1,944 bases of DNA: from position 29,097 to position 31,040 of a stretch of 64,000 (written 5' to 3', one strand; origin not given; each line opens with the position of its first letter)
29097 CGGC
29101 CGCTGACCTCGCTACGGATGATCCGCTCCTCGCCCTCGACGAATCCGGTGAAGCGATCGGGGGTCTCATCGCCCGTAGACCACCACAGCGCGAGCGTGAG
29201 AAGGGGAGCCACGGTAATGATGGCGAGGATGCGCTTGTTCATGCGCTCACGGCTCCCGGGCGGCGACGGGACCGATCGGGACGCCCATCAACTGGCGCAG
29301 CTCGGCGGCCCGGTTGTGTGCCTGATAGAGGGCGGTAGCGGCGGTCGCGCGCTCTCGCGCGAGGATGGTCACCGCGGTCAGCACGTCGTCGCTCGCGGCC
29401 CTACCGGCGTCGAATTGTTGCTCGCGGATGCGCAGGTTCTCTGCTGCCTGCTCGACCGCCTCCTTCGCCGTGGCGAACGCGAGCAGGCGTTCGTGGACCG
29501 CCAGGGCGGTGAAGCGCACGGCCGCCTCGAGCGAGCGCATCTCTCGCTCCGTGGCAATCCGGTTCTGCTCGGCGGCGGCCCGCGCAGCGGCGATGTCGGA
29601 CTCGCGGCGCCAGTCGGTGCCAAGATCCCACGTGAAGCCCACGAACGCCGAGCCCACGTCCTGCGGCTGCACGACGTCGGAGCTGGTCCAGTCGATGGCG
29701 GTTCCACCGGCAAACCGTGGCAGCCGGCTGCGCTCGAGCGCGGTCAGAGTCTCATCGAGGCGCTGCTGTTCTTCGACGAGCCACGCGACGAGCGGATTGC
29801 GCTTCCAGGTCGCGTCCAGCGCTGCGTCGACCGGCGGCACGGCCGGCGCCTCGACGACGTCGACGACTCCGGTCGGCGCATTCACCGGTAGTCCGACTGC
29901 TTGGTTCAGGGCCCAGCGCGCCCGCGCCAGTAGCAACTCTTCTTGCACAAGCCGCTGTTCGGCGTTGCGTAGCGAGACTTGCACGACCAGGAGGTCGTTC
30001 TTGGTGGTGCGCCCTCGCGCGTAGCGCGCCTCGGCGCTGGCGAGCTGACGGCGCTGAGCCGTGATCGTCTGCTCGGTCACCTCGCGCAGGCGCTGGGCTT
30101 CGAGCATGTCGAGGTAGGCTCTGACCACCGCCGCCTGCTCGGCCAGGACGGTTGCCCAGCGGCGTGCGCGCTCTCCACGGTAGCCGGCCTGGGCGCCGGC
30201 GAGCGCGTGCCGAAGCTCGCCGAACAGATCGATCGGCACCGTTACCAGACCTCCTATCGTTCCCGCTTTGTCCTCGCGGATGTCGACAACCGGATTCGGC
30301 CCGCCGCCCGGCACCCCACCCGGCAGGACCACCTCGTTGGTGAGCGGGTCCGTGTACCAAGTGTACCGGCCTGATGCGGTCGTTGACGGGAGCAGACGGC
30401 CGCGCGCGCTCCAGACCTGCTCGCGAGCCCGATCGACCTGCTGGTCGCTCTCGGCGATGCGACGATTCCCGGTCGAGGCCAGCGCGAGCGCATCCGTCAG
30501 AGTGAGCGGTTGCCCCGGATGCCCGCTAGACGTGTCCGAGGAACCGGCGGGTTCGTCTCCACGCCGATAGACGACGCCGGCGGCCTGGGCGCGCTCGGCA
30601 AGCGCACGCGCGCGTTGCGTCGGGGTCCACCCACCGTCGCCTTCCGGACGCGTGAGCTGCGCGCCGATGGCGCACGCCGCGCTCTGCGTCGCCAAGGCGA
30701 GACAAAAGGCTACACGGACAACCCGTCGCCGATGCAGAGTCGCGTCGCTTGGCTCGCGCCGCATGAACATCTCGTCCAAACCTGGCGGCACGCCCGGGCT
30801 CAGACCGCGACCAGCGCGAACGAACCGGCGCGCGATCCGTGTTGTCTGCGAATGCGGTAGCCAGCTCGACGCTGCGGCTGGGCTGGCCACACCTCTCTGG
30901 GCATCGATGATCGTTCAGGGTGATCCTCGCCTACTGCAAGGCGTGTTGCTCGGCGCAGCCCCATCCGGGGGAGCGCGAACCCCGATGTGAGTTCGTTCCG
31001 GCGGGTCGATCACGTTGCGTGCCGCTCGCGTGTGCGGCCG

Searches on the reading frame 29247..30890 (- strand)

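Call 63: search_protein_families(library=pfam, proteins=[window:29247-30890:-], max_evalue=0.00001)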
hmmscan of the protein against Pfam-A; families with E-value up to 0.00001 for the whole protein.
window:29247-30890:- (547 aa): 1 family
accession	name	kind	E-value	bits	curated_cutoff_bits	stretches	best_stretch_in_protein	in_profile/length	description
PF02321.23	OEP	-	3.6e-36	125.1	22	2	132-333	2-187/187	Outer membrane efflux protein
